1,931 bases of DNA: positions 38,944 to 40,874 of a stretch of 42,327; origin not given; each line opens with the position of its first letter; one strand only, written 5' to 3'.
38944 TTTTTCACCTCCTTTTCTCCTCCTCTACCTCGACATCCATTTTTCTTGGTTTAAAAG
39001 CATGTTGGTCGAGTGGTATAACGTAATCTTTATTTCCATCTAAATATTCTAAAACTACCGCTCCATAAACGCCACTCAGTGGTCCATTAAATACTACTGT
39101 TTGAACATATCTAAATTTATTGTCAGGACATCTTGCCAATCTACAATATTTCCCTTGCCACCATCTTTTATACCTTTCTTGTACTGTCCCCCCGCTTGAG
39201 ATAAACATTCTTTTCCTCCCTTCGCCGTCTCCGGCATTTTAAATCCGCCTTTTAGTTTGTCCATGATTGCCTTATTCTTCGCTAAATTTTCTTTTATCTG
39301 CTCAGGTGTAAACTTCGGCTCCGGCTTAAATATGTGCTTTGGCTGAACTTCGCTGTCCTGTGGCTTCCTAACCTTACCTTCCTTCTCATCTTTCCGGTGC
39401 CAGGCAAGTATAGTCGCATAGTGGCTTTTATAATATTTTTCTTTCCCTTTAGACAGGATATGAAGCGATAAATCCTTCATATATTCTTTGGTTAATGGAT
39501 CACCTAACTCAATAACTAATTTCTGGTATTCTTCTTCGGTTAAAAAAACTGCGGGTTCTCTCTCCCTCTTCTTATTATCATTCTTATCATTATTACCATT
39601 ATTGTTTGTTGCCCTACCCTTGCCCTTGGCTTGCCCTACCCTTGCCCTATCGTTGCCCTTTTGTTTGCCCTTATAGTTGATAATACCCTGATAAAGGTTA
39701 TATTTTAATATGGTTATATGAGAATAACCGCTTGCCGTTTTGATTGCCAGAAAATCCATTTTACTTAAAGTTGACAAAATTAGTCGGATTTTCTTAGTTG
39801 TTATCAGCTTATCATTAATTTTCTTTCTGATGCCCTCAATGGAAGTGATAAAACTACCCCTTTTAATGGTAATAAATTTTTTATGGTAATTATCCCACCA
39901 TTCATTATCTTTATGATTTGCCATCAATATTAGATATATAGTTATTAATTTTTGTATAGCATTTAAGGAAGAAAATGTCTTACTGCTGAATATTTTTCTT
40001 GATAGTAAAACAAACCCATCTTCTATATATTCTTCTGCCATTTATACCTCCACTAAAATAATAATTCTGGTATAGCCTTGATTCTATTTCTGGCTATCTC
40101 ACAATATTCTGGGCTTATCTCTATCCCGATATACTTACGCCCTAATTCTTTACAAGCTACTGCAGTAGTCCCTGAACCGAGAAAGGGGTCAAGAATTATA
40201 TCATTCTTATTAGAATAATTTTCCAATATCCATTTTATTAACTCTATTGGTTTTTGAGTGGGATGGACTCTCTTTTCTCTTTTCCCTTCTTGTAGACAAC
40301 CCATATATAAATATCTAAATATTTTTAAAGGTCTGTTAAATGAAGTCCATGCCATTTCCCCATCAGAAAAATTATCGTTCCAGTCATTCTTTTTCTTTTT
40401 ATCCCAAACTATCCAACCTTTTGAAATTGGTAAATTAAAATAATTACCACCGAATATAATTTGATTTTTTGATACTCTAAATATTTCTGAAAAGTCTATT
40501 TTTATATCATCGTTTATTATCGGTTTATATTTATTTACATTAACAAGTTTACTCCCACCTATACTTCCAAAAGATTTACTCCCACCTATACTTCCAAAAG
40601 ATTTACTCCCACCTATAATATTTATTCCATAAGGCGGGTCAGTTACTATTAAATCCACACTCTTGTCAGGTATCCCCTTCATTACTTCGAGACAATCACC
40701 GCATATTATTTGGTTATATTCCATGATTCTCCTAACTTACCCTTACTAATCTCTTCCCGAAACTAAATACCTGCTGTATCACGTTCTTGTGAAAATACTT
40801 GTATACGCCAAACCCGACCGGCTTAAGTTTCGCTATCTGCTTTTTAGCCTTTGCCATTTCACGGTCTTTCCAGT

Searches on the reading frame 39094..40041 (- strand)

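Call 76: search_protein_families(library=pfam, max_evalue=0.0001, proteins=[window:39094-40041:-])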
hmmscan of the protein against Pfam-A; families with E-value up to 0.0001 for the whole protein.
window:39094-40041:- (315 aa): 0 families

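Call 106: search_protein_families(library=phrogs, proteins=[window:39094-40041:-], max_evalue=0.00001)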
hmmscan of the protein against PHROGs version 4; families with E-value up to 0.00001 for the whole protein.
window:39094-40041:- (315 aa): 3 families
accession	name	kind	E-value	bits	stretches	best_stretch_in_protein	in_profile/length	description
phrog_2514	-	DNA, RNA and nucleotide metabolism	2.4e-20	74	1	8-173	3-165/270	DnaD-like helicase loader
phrog_13246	-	DNA, RNA and nucleotide metabolism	7e-07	30.1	1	156-224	157-223/250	replisome organizer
phrog_35955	-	unknown function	4e-06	27.5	1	9-152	3-141/285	-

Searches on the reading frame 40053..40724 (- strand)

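Call 76: search_protein_families(library=pfam, max_evalue=0.0001, proteins=[window:40053-40724:-])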
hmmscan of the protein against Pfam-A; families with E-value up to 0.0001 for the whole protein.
window:40053-40724:- (223 aa): 3 families
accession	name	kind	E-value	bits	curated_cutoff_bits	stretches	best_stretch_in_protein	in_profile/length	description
PF01555.25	N6_N4_Mtase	-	7.9e-32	111.4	26.7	1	97-212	93-220/221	DNA methylase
PF01170.24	UPF0020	-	9.1e-06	25.9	22.3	0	19-36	118-135/197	RMKL-like, methyltransferase domain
PF02086.21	MethyltransfD12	-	5.6e-05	23.4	22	0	162-218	8-65/253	D12 class N6 adenine-specific DNA methyltransferase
